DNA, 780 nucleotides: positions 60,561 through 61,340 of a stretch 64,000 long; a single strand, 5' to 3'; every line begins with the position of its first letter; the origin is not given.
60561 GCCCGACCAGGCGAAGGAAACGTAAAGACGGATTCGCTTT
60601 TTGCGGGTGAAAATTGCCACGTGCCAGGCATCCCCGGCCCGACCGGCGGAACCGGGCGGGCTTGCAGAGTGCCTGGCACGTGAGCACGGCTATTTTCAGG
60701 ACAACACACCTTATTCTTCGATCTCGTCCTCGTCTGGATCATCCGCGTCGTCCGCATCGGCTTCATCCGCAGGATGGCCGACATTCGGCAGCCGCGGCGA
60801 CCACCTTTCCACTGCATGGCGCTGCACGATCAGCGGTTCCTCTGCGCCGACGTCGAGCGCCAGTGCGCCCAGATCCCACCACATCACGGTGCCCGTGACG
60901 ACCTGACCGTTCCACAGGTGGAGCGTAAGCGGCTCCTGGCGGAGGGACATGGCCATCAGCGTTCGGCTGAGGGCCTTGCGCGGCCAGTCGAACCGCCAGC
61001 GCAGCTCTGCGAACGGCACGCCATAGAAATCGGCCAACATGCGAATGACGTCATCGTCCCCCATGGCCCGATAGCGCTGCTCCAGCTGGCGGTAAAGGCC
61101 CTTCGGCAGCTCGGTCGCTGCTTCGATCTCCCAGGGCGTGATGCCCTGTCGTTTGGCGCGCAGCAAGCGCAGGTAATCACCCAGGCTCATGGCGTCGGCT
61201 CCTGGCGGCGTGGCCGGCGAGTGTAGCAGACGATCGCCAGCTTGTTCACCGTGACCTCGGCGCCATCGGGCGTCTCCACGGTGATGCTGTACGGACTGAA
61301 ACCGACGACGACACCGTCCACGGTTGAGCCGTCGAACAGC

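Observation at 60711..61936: Two tandem, translationally coupled paralogs fusing an XRE-type HTH to an Hfq/Sm-like domain, downstream of scpB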

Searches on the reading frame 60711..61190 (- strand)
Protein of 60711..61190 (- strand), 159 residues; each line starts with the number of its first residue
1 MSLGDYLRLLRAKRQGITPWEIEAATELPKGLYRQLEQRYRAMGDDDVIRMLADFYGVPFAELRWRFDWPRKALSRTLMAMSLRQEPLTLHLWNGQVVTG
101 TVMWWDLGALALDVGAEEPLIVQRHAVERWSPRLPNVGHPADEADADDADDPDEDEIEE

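Call 3: search_protein_families(library=pfam, proteins=[window:60711-61190:-], max_evalue=1)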
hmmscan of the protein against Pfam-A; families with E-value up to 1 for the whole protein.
window:60711-61190:- (159 aa): 3 families
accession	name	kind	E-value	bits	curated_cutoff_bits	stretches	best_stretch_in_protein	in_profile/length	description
PF21979.2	Hfq_1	-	6.4e-06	26.7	27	1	85-127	14-56/61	Hfq related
PF13560.12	HTH_31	-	0.00012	22.7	27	1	3-64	2-62/64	Helix-turn-helix domain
PF17209.9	Hfq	-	0.059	13.4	27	1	81-132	9-59/64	Hfq protein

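Call 4: search_protein_families(library=ncbifam, proteins=[window:60711-61190:-], max_evalue=1)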
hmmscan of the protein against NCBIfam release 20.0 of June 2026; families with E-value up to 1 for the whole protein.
window:60711-61190:- (159 aa): 3 families
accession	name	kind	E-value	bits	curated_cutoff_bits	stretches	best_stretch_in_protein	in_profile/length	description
NF047718.1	Hfq_rel_Cyano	exception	2.4e-05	24.5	52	1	84-127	17-60/64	Hfq-related RNA-binding protein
TIGR02383.1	Hfq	equivalog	0.13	12.1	61.7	1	85-127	15-56/61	RNA chaperone Hfq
NF010691.0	PRK14091.1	equivalog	0.16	11.5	270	1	79-132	109-161/176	RNA chaperone Hfq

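Call 5: find_homologous_proteins(query=window:60711-61190:-)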
Query window:60711-61190:- (159 aa): 362 proteins with E <= 0.001 among 478 candidates; the best 120 are listed.
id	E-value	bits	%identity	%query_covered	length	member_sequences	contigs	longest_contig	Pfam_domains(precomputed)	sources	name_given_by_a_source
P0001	1.4e-102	358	100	100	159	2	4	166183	PF21979.3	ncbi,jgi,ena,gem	-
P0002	8.2e-76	271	81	95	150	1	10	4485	PF21979.3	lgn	-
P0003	1.8e-74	267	76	97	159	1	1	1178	PF21979.3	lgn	-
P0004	2.8e-73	263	84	84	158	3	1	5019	-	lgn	-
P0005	1.1e-71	258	76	95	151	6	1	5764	PF21979.3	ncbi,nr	ncbi:MAG: cro/C1-type protein [Chloroflexota bacterium]|nr:cro/C1-type protein [Chloroflexota bacter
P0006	8.1e-71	255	74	95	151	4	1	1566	-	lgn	-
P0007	9.2e-71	255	82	84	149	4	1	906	PF21979.3,PF13560.13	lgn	-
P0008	1.1e-69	251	74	97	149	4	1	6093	PF21979.3,PF13560.13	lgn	-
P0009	8.4e-69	248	69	99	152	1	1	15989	PF21979.3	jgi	jgi:sRNA-binding regulator protein Hfq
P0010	1.6e-67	244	74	91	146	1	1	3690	PF21979.3,PF13560.13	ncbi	-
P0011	9.0e-67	242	78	84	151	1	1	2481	PF21979.3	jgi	jgi:sRNA-binding regulator protein Hfq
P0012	1.8e-65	237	70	95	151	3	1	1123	PF13560.13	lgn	-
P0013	4.8e-65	236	75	84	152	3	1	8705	PF21979.3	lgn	-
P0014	2.7e-63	230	72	84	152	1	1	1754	-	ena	-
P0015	1.1e-62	229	67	97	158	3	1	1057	PF21979.3,PF13560.13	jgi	jgi:sRNA-binding regulator protein Hfq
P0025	2.5e-60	221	72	82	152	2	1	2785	PF21979.3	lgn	-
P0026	3.7e-60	220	68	90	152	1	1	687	PF21979.3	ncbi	-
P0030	2.5e-59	218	70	84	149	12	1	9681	PF21979.3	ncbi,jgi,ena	-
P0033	1.1e-58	215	65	94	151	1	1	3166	PF21979.3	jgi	jgi:hypothetical protein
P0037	2.3e-58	214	70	84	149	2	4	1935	PF21979.3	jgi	jgi:sRNA-binding regulator protein Hfq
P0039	6.7e-58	213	72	84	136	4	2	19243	PF21979.3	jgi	jgi:sRNA-binding regulator protein Hfq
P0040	6.7e-58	213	68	91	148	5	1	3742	PF21979.3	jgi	-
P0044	1.4e-57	212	63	97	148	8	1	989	PF17209.10,PF21979.3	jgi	jgi:sRNA-binding regulator protein Hfq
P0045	1.6e-57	212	68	84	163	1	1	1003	PF21979.3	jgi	jgi:sRNA-binding regulator protein Hfq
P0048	2.8e-57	211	71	84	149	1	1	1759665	PF21979.3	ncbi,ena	-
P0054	4.5e-57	210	64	93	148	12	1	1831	PF21979.3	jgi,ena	-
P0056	7.6e-57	209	64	95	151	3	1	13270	PF21979.3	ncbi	-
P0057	8.2e-57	209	70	83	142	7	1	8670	PF21979.3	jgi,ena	-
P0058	8.4e-57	209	62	97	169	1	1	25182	PF21979.3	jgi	jgi:sRNA-binding regulator protein Hfq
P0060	1.0e-56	209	64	92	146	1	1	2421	PF21979.3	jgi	jgi:sRNA-binding regulator protein Hfq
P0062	1.1e-56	209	67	92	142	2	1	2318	PF21979.3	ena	-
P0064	1.3e-56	209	70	82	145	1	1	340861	PF21979.3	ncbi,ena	-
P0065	1.3e-56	209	64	91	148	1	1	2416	PF21979.3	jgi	jgi:hypothetical protein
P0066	1.3e-56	209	61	97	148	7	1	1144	PF17209.10,PF21979.3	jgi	jgi:sRNA-binding regulator protein Hfq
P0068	1.6e-56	208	63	93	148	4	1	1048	PF21979.3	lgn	-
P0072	2.0e-56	208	68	89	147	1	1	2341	PF21979.3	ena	-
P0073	2.3e-56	208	64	93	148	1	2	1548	PF21979.3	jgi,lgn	jgi:sRNA-binding regulator protein Hfq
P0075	3.5e-56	207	62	95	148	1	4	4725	PF17209.10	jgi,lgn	jgi:sRNA-binding regulator protein Hfq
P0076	3.7e-56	207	69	85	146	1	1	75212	PF21979.3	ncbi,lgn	-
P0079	5.6e-56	207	68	84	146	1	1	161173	-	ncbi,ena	-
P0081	7.1e-56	206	69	83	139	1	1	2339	PF21979.3,PF13560.13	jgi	jgi:sRNA-binding regulator protein Hfq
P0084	9.2e-56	206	68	84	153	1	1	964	PF21979.3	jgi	jgi:sRNA-binding regulator protein Hfq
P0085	1.2e-55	206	70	83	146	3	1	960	PF21979.3,PF13560.13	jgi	jgi:sRNA-binding regulator protein Hfq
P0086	1.8e-55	205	69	84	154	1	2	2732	PF21979.3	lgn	-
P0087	1.9e-55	205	71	87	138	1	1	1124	PF21979.3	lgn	-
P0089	2.6e-55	204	61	96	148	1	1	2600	PF21979.3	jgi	jgi:hypothetical protein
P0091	3.4e-55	204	61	92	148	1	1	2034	PF21979.3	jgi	jgi:sRNA-binding regulator protein Hfq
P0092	3.5e-55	204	69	83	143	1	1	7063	PF21979.3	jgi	jgi:sRNA-binding regulator protein Hfq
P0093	3.6e-55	204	61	93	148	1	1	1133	PF21979.3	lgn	-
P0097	6.2e-55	203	65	86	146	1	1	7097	PF21979.3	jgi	jgi:sRNA-binding regulator protein Hfq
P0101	1.1e-54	202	67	83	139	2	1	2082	PF21979.3,PF13560.13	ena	-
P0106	1.5e-54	202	68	86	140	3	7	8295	PF21979.3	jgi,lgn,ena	-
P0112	2.2e-54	201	63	92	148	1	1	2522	PF21979.3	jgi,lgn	jgi:sRNA-binding regulator protein Hfq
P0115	2.8e-54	201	62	91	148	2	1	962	PF21979.3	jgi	-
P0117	2.9e-54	201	64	94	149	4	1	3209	PF17209.10,PF21979.3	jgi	jgi:sRNA-binding regulator protein Hfq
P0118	4.0e-54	201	67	83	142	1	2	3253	PF21979.3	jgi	jgi:sRNA-binding regulator protein Hfq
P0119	4.1e-54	201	64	84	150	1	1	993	PF21979.3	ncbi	-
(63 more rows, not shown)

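Call 10: search_solved_structures(query=A1, max_evalue=10, show_alignments=3)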
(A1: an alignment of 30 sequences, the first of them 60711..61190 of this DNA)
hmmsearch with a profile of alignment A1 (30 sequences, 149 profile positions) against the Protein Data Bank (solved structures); distinct sequences matched with E-value up to 10: 42.
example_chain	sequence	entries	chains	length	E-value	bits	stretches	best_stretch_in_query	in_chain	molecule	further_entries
6gwk_A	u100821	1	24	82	5e-06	29.4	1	78-141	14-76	RNA-binding protein Hfq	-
5szd_A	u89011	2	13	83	0.00015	24.6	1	76-135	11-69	RNA-binding protein Hfq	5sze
3ahu_A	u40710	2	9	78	0.00018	24.4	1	77-135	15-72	Protein hfq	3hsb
3hfn_A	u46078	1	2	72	0.00079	22.3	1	76-133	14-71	Asl2047 protein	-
1kq1_A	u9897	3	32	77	0.00082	22.2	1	76-142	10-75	Host Factor for Q beta | RNA chaperone Hfq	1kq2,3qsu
4nl2_D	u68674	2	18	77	0.0018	21.2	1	78-136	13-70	Protein hfq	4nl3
4noy_D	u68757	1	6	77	0.0018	21.1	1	78-136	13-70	Protein Hfq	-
4jri_A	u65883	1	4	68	0.0021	20.9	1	78-132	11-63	Protein hfq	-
3hfo_A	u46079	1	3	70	0.0023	20.8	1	77-133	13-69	Ssr3341 protein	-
7oh8_A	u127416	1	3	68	0.0054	19.6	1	78-132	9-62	RNA-binding protein Hfq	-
7ogw_A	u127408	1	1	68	0.0061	19.4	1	78-132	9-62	RNA-binding protein Hfq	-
7og8_A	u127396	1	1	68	0.0064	19.3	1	78-132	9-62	RNA-binding protein Hfq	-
8p91_A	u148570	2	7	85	0.0074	19.1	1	79-143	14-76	RNA-binding protein Hfq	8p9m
4y91_A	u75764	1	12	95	0.015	18.1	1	76-144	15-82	RNA-binding protein Hfq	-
3sb2_A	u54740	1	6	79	0.017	18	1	78-135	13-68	Protein hfq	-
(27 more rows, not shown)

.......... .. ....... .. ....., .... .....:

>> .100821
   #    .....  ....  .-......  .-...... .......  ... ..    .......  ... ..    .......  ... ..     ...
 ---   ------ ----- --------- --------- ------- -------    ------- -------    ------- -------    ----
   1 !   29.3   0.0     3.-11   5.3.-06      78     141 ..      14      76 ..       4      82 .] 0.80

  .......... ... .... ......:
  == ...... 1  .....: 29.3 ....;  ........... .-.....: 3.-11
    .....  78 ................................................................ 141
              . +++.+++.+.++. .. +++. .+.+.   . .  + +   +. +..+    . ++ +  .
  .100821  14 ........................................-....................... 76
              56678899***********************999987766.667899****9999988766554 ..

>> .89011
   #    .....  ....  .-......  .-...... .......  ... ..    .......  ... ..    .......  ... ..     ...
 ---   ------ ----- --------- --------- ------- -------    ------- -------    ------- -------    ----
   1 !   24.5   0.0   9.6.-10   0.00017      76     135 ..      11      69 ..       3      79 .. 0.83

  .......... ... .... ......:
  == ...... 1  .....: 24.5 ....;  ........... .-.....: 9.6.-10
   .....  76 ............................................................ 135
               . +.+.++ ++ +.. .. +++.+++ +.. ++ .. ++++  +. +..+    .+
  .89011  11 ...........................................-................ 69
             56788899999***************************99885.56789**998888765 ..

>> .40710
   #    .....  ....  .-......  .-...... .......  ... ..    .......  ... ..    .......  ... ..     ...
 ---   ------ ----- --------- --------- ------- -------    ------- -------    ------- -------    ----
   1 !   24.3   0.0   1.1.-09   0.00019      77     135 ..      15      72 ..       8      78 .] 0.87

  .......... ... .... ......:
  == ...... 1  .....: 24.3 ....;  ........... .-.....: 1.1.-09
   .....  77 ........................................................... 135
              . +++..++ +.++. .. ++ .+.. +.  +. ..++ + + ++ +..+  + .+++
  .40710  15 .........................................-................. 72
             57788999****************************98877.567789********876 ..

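Call 19: find_encoding_contigs(protein=P0001, flank=8000, max_places=4)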
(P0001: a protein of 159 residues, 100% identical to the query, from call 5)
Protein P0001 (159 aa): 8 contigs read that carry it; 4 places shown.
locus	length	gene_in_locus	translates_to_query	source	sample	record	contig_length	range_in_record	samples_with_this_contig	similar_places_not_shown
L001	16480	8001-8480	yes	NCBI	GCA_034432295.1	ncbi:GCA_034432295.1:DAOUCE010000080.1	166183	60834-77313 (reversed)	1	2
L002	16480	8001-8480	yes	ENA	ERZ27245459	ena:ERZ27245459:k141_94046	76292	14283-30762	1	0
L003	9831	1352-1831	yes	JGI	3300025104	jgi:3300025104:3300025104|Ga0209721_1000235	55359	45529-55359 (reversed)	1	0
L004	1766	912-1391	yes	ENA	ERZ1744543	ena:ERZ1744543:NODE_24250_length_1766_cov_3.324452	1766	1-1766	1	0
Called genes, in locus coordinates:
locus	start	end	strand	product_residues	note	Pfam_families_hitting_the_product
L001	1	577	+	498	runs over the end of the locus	PF12282:GAF_PdtaS, PF08448:PAS_4 (faint), PF07536:HWE_HK, PF07568:HisKA_2, PF13581:HATPase_c_2 (weak), PF02518:HATPase_c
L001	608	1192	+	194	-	PF00072:Response_reg, PF03861:ANTAR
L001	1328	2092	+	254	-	PF00535:Glycos_transf_2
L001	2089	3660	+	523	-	PF13231:PMT_2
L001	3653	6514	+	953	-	PF09586:YfhO (weak)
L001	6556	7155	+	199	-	PF04079:SMC_ScpB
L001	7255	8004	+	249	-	PF01381:HTH_3 (weak), PF13560:HTH_31 (weak)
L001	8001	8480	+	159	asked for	PF21979:Hfq_1 (weak)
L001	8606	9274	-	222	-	-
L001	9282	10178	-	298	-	-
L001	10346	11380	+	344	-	PF13378:MR_MLE_C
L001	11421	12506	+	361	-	PF01244:Peptidase_M19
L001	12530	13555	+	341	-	PF08239:SH3_3, PF18348:SH3_16, PF06347:SH3_4, PF08239:SH3_3, PF00877:NLPC_P60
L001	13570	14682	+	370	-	PF00155:Aminotran_1_2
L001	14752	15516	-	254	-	PF13191:AAA_16 (weak), PF00005:ABC_tran, PF13304:AAA_21 (faint)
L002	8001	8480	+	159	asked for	PF21979:Hfq_1 (weak)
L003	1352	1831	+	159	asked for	PF21979:Hfq_1 (weak)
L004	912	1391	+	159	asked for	PF21979:Hfq_1 (weak)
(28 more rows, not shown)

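Call 20: find_encoding_contigs(protein=P0048, flank=6000, max_places=2)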
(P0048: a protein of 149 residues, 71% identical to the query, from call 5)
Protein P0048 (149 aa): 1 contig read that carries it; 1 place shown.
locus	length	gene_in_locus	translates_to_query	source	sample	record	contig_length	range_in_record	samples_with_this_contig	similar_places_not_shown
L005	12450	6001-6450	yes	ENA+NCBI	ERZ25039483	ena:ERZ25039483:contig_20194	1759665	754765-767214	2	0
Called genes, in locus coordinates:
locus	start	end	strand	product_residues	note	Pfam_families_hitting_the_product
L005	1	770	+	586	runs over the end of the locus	PF13231:PMT_2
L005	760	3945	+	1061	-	PF09586:YfhO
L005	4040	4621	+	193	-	-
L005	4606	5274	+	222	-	PF04079:SMC_ScpB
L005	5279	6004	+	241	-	PF01381:HTH_3, PF12844:HTH_19 (weak), PF13560:HTH_31 (weak)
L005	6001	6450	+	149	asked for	PF21979:Hfq_1 (weak)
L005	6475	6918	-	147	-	PF13279:4HBT_2, PF03061:4HBT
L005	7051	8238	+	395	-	PF04389:Peptidase_M28 (weak), PF01546:Peptidase_M20, PF07687:M20_dimer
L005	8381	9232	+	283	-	PF02548:Pantoate_transf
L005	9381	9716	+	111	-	-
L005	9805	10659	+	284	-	-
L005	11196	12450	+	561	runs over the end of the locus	PF01548:DEDD_Tnp_IS110, PF02371:Transposase_20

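Call 21: find_encoding_contigs(protein=P0079, flank=6000, max_places=2)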
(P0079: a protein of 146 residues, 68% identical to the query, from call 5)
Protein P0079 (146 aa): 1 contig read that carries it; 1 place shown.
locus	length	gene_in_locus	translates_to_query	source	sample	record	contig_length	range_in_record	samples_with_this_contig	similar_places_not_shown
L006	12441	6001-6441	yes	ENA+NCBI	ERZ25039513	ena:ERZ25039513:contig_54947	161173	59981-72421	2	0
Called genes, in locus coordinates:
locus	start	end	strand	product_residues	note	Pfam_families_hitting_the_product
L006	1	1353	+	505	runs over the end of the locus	-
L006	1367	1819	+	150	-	-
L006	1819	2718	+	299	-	PF09586:YfhO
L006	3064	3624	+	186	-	PF01872:RibD_C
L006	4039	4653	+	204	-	-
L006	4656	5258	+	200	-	PF04079:SMC_ScpB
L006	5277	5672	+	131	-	PF12844:HTH_19 (weak), PF13560:HTH_31, PF01381:HTH_3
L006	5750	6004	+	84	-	-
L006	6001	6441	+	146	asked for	-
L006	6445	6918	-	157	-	PF13279:4HBT_2, PF03061:4HBT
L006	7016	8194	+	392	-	PF04389:Peptidase_M28, PF01546:Peptidase_M20, PF07687:M20_dimer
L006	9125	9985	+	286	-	PF02548:Pantoate_transf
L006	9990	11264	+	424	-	-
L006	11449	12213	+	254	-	PF01432:Peptidase_M3 (weak)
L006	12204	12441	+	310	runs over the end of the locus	PF01432:Peptidase_M3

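Call 22: find_encoding_contigs(protein=P0064, flank=6000, max_places=2)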
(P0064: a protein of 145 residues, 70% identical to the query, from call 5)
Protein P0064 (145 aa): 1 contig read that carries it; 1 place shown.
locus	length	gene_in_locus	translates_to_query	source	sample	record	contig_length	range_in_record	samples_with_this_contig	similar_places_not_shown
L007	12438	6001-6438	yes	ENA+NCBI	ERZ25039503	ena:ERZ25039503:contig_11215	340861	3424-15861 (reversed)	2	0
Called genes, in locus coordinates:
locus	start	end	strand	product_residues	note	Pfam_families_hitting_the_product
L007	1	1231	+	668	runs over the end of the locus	-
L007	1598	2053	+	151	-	PF09586:YfhO (weak)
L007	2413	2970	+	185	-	-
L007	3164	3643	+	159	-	PF04079:SMC_ScpB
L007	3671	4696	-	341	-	PF01548:DEDD_Tnp_IS110, PF02371:Transposase_20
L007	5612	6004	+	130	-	-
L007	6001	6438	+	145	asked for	PF21979:Hfq_1 (faint)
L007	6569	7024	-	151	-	PF13279:4HBT_2, PF03061:4HBT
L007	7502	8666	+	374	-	PF13535:ATP-grasp_4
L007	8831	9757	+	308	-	-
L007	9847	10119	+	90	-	-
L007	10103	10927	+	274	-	-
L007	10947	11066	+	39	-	-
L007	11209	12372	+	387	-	PF07690:MFS_1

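Call 23: predict_structure(alignment_id=A3)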
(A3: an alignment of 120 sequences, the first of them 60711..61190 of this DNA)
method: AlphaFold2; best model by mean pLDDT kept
length: 159 residues; sequences in the alignment: 120
mean_pLDDT: 82.7   pTM: 0.63
mean pLDDT of the five models: 82.7, 82.5, 81.8, 81.7, 81.3
residues with pLDDT >= 90: 86; 70-90: 43; 50-70: 10; < 50: 20
segments of 3 or more residues with pLDDT < 50: 138-153, 155-158
pLDDT, mean of each block of 10 residues (from residue 1): 87 91 92 82 79 95 84 90 97 93 93 96 90 65 39 46
secondary structure, 60 per line:
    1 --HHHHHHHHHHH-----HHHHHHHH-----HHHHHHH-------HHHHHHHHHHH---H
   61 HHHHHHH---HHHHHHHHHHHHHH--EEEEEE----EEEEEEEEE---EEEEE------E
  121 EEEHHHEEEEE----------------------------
elements in order: H3-13 H19-26 H32-38 H46-56 H60-67 H71-84 E87-92 E97-105 E109-113 E120-123 E127-131

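Call 26: fold_search(model_id=the predicted structure, library=pdb)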
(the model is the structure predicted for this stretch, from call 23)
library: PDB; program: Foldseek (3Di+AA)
matches with E <= 10: 1272; with E <= 0.001: 54
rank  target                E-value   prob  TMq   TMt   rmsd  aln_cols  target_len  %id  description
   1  3hfo_A                1.8e-04  1.00  0.35  0.81   1.8        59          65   29  Crystal Structure of an Hfq protein from Synechocystis sp. (released 2009-07-14)
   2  6gwk_K                1.8e-04  1.00  0.34  0.84   1.6        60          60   27  The crystal structure of Hfq from Caulobacter crescentus (released 2019-05-22)
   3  3hfo_B                2.8e-04  1.00  0.35  0.79   2.6        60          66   28  Crystal Structure of an Hfq protein from Synechocystis sp. (released 2009-07-14)
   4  3vu3_F                3.0e-04  1.00  0.32  0.78   1.3        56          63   21  Crystal structure of the Hfq and catalase HPII complex (released 2013-11-20)
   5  6gwk_E                3.2e-04  1.00  0.33  0.74   1.6        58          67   26  The crystal structure of Hfq from Caulobacter crescentus (released 2019-05-22)
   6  4jri_A                3.8e-04  1.00  0.33  0.78   1.4        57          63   23  Crystal Structure of Escherichia coli Hfq Proximal Edge Mutant (released 2013-12-11)
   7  6gwk_X                4.1e-04  1.00  0.33  0.75   1.6        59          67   25  The crystal structure of Hfq from Caulobacter crescentus (released 2019-05-22)
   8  6gwk_G                4.1e-04  1.00  0.32  0.76   1.9        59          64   29  The crystal structure of Hfq from Caulobacter crescentus (released 2019-05-22)
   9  6gwk_F                4.6e-04  1.00  0.33  0.75   1.3        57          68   26  The crystal structure of Hfq from Caulobacter crescentus (released 2019-05-22)
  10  6gwk_Q                4.6e-04  1.00  0.34  0.83   1.6        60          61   27  The crystal structure of Hfq from Caulobacter crescentus (released 2019-05-22)
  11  6gwk_A                4.6e-04  1.00  0.33  0.78   1.5        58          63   26  The crystal structure of Hfq from Caulobacter crescentus (released 2019-05-22)
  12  6gwk_B                4.6e-04  1.00  0.35  0.68   4.9        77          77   30  The crystal structure of Hfq from Caulobacter crescentus (released 2019-05-22)
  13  1kq2_A                4.9e-04  1.00  0.34  0.84   1.2        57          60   18  Crystal Structure of an Hfq-RNA Complex (released 2002-07-05)
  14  4noy_C                4.9e-04  1.00  0.37  0.76   3.6        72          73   24  Crystal structure of Listeria monocytogenes Hfq F43W (released 2014-09-10)
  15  3qhs_B                5.2e-04  1.00  0.33  0.73   1.5        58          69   21  Crystal structure of full-length Hfq from Escherichia coli (released 2011-05-18)
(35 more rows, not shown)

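Call 37: search_protein_representatives(alignment_id=A3)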
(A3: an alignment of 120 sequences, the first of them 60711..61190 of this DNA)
Query: 120 sequences, 149 profile positions. Proteins with E-value up to 0.001 (for the whole library): 64; up to 1e-10: 38; up to 1e-30: 8. The best 64 are listed.
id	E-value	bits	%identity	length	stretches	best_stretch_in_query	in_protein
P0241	1.5e-66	238.8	-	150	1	1-147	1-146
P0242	3.8e-50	185.6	-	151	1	1-111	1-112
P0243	1.1e-45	171.1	-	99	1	1-98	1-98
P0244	2.6e-45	169.9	-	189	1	1-145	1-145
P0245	1.2e-42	161.3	-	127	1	1-87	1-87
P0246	2.4e-37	144.0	-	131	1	1-130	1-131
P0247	2.9e-36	140.5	-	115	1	36-144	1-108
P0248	2.6e-31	124.4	-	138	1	1-134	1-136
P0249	2.4e-30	121.3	-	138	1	1-131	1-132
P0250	1.1e-28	116.0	-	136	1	1-130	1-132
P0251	1.7e-28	115.3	-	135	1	1-105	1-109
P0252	4.5e-28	113.9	-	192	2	1-117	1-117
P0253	9.6e-28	112.9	-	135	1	1-131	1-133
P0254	1.2e-27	112.6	-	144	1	1-132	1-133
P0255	1.6e-27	112.2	-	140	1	1-132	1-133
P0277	1.5e-11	60.3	-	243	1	1-134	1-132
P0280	1.9e-10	56.7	-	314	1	1-130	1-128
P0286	5.3e-08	48.8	-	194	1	1-135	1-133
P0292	9.9e-06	41.4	-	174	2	71-134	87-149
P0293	1.6e-05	40.8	-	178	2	78-138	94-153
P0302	3.8e-04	36.3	-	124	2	78-138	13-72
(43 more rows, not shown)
